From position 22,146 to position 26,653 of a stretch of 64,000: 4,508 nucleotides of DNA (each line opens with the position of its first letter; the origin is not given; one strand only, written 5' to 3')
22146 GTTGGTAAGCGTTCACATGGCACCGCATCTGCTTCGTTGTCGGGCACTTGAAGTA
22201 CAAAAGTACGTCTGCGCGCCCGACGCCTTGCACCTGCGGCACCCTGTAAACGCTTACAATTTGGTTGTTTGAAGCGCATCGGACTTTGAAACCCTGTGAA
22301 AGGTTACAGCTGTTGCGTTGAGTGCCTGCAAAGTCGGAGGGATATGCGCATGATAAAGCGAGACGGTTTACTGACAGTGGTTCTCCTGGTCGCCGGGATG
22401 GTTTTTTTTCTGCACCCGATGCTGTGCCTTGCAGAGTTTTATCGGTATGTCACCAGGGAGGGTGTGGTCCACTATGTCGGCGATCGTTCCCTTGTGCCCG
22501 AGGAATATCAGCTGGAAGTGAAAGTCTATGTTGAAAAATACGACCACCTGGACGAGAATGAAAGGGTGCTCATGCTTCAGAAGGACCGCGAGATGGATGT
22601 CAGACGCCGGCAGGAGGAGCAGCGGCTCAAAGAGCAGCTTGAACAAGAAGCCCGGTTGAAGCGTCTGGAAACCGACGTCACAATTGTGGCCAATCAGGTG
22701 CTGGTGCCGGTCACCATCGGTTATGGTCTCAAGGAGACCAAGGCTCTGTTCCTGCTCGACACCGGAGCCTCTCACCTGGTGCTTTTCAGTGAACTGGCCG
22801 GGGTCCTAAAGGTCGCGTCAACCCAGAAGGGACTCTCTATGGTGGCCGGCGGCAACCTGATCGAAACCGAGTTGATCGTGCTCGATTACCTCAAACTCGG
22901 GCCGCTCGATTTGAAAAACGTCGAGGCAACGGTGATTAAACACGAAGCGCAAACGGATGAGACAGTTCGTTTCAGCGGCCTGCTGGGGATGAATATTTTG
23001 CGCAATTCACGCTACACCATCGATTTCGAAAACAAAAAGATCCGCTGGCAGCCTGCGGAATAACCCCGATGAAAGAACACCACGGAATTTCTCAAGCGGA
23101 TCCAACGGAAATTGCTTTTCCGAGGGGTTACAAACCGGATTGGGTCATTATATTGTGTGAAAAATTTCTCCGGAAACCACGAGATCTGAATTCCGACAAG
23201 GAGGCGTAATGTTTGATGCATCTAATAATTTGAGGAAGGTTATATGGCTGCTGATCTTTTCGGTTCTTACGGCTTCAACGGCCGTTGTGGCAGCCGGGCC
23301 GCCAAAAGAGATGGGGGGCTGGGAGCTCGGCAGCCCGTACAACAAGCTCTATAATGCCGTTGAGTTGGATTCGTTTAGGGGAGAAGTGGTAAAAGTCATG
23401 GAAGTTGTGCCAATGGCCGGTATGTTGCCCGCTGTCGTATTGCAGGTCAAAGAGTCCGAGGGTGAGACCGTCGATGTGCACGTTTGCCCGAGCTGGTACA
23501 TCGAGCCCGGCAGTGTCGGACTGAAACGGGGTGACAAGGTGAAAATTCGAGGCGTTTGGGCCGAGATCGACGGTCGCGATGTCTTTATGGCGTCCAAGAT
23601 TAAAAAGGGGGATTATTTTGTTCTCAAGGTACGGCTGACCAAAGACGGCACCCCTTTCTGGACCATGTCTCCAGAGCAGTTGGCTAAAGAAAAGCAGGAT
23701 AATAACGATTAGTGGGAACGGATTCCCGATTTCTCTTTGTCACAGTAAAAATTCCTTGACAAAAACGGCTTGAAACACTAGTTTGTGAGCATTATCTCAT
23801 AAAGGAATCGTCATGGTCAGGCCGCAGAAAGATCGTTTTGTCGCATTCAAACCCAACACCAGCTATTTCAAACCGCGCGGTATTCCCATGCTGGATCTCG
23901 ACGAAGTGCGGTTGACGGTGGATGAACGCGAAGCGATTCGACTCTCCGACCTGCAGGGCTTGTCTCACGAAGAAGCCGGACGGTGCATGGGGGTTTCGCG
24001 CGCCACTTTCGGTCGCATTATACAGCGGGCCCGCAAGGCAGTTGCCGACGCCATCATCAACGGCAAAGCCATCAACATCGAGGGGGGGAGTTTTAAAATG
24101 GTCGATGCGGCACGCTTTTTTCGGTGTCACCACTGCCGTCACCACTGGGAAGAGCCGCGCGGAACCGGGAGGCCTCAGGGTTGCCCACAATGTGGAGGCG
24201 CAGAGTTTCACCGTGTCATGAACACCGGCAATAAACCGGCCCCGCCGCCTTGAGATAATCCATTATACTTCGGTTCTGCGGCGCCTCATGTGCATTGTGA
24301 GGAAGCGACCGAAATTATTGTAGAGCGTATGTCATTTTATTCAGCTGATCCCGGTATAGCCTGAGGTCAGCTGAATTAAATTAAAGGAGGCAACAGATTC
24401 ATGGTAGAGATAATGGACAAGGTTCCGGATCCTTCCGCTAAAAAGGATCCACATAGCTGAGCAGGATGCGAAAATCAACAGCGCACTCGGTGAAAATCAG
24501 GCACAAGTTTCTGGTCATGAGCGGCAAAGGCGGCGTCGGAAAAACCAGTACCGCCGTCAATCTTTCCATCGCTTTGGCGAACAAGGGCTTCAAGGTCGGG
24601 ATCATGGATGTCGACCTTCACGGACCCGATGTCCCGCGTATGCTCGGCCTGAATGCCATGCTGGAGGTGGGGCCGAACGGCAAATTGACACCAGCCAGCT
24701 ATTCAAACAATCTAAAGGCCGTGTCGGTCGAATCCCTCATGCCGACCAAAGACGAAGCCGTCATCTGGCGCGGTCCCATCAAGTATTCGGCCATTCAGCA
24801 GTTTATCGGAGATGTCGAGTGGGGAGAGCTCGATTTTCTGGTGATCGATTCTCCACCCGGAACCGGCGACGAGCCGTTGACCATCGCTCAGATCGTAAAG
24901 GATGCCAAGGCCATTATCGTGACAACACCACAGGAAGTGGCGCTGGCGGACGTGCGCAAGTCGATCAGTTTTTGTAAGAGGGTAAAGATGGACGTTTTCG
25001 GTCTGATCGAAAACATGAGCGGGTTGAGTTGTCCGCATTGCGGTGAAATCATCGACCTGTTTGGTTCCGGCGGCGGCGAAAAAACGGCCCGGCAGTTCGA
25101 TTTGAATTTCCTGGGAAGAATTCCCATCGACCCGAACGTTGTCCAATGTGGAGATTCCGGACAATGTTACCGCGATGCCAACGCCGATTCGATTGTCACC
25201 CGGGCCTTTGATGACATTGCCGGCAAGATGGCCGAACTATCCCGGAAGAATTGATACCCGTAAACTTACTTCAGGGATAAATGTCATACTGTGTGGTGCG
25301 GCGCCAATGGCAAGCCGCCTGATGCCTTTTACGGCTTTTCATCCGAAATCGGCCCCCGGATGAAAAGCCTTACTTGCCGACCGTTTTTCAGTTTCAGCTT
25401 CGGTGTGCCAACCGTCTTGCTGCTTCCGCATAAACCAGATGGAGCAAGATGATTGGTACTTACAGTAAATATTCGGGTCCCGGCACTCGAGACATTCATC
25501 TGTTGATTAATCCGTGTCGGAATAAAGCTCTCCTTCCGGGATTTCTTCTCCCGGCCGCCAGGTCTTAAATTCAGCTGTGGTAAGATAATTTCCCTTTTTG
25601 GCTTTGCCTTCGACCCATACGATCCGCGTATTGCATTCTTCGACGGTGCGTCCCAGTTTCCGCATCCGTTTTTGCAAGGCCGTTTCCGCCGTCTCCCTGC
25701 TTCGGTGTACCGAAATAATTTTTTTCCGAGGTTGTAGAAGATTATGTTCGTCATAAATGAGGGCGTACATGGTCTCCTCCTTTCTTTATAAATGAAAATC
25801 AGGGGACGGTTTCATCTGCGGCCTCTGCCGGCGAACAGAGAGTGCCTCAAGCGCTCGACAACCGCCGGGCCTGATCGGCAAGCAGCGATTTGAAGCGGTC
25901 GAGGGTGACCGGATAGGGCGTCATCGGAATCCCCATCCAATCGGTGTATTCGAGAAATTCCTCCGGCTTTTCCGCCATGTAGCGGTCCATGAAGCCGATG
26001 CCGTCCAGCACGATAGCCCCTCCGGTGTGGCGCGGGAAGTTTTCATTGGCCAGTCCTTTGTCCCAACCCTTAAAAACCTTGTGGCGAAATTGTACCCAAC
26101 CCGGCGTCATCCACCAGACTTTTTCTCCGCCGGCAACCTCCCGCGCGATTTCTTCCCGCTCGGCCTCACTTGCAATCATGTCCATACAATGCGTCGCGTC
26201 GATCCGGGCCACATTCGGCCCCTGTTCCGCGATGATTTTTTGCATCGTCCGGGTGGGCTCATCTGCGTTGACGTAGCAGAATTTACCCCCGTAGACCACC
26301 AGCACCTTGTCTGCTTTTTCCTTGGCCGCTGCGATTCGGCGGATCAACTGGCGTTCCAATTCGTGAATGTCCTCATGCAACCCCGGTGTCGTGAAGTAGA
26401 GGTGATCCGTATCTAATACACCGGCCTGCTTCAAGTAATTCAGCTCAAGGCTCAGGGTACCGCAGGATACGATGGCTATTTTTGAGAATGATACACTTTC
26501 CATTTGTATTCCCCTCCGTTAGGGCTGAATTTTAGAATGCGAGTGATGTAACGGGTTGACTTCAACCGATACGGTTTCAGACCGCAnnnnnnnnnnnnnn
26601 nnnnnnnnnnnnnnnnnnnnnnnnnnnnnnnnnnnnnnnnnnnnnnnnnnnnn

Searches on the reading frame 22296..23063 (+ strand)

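Call 65: search_protein_families(library=pfam, proteins=[window:22296-23063:+], max_evalue=0.00001)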
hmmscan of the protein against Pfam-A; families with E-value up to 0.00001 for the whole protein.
window:22296-23063:+ (255 aa): 2 families
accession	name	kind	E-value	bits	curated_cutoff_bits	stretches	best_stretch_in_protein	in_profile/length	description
PF13650.11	Asp_protease_2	-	4e-13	50.3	24.3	1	137-233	1-89/90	Aspartyl protease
PF13975.11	gag-asp_proteas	-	4.4e-10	40.5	28.2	1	149-237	9-92/92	gag-polyprotein putative aspartyl protease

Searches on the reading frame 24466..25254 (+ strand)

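Call 65: search_protein_families(library=pfam, proteins=[window:24466-25254:+], max_evalue=0.00001)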
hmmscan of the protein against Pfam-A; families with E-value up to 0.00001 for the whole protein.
window:24466-25254:+ (262 aa): 5 families
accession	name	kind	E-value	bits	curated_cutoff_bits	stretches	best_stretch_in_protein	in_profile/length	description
PF10609.15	ParA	-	2.4e-94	315.8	27.1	1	10-255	1-245/246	NUBPL iron-transfer P-loop NTPase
PF13614.12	AAA_31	-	8.2e-12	45.8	27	1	17-51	6-40/177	AAA domain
PF01656.29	CbiA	-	1.4e-10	41.7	25.4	1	16-62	2-47/125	CobQ/CobB/MinD/ParA nucleotide binding domain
PF09140.17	MipZ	-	8.4e-08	32.3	20.7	1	17-140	5-117/262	ATPase MipZ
PF02374.21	ArsA_ATPase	-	4.8e-06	26.5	24.3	0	13-50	1-38/305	Anion-transporting ATPase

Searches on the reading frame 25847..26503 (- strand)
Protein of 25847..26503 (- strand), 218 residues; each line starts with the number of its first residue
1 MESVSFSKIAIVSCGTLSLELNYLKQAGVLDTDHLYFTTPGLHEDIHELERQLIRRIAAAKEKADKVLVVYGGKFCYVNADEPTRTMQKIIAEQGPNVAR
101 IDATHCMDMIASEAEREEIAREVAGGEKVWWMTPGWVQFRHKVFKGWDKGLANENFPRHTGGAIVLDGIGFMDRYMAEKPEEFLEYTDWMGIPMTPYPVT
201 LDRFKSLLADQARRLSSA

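Call 40: search_protein_families(library=pfam, proteins=[window:25847-26503:-], max_evalue=0.001)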
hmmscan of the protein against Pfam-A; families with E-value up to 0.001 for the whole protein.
window:25847-26503:- (218 aa): 1 family
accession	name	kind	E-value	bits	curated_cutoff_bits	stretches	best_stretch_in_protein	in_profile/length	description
PF07796.16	DUF1638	-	5.3e-22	78.8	27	1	38-208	2-161/161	Protein of unknown function (DUF1638)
